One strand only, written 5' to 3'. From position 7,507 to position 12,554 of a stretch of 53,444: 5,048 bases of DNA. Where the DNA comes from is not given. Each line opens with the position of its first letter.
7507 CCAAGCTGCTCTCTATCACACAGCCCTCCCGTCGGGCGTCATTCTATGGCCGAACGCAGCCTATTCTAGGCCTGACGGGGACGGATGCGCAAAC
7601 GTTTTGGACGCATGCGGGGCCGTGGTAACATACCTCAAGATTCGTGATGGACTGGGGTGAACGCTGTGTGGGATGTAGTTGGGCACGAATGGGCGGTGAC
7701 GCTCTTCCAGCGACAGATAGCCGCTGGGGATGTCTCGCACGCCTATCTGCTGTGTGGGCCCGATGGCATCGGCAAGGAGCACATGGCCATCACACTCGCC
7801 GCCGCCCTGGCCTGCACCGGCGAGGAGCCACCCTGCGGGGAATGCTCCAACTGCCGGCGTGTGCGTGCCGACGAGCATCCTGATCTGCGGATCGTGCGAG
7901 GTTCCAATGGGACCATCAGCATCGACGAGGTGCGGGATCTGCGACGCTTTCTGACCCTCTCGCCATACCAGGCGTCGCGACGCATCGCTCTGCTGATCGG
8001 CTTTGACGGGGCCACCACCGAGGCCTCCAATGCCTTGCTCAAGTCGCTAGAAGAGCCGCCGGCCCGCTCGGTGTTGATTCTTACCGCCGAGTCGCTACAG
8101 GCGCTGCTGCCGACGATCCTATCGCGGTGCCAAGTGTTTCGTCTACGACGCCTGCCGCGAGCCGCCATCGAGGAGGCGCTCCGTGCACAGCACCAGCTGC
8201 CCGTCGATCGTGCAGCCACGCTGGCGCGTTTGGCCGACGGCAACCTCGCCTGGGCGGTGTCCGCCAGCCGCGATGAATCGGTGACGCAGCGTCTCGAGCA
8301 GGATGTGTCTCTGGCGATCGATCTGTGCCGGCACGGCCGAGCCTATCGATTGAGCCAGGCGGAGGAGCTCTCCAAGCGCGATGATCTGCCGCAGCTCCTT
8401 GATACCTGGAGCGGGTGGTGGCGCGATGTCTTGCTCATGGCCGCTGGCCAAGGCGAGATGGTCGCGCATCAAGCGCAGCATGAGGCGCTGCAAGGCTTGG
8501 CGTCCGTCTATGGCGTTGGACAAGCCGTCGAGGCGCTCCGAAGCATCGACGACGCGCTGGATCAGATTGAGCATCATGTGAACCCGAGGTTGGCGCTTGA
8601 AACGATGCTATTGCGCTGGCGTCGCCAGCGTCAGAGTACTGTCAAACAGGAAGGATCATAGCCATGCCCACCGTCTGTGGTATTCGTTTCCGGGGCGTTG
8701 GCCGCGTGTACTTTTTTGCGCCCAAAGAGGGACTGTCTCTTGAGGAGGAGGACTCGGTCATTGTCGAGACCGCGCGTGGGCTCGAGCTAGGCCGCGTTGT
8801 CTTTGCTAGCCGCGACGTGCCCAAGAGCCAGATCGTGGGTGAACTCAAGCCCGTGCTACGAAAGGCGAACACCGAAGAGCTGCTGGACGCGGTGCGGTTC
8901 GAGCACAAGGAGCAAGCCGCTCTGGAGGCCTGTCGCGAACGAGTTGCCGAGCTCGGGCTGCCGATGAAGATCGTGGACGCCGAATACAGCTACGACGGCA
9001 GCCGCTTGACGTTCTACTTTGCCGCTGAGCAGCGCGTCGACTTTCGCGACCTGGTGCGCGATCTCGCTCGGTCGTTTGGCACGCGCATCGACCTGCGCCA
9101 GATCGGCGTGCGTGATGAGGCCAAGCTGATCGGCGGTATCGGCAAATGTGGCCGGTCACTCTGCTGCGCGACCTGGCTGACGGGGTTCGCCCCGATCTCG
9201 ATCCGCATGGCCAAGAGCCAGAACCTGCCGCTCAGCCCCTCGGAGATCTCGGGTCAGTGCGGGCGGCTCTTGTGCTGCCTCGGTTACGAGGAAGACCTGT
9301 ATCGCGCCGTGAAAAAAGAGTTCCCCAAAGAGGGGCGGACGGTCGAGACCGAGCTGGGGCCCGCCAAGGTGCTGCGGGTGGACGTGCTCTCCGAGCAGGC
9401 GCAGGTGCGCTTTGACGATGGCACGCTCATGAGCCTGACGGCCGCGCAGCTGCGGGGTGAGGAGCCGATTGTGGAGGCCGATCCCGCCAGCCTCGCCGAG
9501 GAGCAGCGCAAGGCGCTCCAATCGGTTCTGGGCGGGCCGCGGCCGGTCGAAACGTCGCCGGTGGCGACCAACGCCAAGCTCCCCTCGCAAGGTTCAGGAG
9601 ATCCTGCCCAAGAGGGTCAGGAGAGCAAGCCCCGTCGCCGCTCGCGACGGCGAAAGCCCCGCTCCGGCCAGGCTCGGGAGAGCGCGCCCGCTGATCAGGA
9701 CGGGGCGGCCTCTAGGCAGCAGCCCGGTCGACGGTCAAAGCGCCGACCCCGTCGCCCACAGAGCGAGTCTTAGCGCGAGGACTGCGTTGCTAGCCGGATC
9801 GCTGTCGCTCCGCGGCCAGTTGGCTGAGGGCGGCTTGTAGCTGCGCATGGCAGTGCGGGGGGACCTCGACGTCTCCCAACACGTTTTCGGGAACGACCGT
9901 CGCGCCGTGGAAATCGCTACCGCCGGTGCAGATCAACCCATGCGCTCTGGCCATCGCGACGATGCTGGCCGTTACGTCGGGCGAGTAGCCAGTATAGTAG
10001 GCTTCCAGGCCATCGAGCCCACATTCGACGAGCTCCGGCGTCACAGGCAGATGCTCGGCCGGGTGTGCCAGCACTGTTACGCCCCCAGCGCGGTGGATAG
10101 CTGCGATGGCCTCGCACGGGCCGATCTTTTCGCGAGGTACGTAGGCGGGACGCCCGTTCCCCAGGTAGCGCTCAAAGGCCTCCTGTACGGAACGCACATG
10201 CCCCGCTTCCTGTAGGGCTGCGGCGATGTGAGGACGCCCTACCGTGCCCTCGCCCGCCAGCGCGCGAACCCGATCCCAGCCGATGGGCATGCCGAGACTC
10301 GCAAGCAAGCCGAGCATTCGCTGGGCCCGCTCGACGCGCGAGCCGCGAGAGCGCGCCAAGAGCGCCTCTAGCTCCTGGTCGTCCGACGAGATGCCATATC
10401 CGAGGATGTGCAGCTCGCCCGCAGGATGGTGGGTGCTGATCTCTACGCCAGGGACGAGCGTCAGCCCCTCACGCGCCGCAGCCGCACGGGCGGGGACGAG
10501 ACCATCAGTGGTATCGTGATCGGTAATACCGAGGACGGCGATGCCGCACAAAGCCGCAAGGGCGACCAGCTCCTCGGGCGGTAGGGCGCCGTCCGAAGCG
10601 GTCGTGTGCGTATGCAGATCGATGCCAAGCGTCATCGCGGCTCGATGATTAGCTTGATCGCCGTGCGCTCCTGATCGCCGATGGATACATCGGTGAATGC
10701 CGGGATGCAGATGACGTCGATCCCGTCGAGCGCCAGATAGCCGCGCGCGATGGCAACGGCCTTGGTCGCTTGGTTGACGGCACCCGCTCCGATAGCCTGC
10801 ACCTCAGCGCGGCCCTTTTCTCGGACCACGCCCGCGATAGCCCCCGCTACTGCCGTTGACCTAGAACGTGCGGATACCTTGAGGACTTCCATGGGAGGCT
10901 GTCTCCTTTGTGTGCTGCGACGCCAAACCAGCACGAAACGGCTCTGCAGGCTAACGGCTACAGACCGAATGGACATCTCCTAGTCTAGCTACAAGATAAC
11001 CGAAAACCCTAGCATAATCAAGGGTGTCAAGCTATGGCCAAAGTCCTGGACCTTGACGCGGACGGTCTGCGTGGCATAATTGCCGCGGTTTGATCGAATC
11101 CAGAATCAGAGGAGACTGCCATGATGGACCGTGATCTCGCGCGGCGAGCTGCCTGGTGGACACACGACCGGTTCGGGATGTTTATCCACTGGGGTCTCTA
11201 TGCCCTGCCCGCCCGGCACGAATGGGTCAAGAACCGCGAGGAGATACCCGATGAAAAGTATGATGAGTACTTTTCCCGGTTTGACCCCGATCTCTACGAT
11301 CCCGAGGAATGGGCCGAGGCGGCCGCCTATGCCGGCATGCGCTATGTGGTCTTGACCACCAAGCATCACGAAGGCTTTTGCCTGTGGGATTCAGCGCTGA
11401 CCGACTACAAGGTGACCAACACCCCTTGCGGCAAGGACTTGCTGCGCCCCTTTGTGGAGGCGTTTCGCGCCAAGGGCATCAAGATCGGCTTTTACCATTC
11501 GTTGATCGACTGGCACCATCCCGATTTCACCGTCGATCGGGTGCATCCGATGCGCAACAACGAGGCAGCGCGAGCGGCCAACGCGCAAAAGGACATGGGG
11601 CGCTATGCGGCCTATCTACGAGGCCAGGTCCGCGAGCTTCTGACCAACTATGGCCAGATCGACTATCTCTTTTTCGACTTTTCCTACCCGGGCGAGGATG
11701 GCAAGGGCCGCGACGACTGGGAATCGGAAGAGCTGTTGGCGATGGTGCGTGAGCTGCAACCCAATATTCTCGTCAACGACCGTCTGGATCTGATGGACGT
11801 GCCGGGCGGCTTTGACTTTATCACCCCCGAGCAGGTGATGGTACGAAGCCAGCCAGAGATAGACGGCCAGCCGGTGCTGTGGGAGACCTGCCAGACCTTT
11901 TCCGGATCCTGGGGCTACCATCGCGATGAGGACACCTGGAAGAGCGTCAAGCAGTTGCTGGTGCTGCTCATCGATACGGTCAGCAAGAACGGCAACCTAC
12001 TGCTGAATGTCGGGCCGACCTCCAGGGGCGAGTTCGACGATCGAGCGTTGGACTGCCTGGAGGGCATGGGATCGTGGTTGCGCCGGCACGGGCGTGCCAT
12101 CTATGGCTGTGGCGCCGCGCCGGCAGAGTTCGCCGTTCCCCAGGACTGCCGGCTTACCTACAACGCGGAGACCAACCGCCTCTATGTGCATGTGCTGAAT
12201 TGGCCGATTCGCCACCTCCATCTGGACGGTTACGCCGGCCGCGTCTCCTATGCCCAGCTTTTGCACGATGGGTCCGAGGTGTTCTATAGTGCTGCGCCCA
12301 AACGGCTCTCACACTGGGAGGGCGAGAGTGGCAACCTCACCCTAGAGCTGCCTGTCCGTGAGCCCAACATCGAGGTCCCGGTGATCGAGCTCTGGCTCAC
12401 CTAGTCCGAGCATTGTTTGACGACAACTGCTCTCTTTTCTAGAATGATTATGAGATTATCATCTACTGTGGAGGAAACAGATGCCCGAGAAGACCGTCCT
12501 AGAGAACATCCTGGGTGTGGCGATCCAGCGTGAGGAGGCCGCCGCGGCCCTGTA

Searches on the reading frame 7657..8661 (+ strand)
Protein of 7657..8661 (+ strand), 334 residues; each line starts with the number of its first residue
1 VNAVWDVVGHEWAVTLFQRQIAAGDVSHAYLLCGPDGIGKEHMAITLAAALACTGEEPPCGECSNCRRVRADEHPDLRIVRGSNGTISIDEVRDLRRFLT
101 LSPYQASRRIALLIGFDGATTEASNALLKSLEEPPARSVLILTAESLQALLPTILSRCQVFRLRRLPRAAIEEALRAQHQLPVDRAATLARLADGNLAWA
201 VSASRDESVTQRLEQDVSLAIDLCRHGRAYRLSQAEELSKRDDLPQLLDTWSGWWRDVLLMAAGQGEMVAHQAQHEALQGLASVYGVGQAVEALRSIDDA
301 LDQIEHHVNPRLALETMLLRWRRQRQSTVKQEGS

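Call 36: search_protein_families(library=pfam, proteins=[window:7657-8661:+], max_evalue=0.001)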
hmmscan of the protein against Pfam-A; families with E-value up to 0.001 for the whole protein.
window:7657-8661:+ (334 aa): 2 families
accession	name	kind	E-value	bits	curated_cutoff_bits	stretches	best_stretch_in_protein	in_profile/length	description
PF13177.12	DNA_pol3_delta2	-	9.3e-49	165.9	27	1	10-166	2-160/161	DNA polymerase III, delta subunit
PF09115.15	DNApol3-delta_C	-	5.6e-05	24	21.7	1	236-322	29-116/117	DNA polymerase III, delta subunit, C terminal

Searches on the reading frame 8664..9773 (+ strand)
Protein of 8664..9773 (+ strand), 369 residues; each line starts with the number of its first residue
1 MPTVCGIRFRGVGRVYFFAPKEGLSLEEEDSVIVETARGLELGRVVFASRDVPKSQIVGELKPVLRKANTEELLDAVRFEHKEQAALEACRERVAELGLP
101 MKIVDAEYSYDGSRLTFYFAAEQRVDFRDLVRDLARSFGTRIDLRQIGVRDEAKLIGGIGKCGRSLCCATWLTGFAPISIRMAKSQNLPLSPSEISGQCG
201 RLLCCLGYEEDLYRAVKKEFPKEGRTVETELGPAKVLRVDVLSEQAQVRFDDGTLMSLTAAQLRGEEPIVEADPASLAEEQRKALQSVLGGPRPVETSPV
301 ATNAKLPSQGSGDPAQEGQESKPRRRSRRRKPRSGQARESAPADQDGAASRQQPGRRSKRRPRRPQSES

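Call 36: search_protein_families(library=pfam, proteins=[window:8664-9773:+], max_evalue=0.001)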
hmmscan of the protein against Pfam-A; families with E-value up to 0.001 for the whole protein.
window:8664-9773:+ (369 aa): 1 family
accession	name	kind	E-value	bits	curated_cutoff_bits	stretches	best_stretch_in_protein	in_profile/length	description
PF04468.17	PSP1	-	3.9e-32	110.9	27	1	62-147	1-86/86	PSP1 C-terminal conserved region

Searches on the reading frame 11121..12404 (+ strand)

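Call 3: search_protein_families(library=pfam, proteins=[window:11121-12404:+], max_evalue=0.01)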
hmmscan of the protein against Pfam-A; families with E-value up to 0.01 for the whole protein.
window:11121-12404:+ (427 aa): 1 family
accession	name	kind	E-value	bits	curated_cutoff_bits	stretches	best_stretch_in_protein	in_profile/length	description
PF01120.23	Alpha_L_fucos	-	2.3e-89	300.7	25.2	1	10-324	27-344/345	Alpha-L-fucosidase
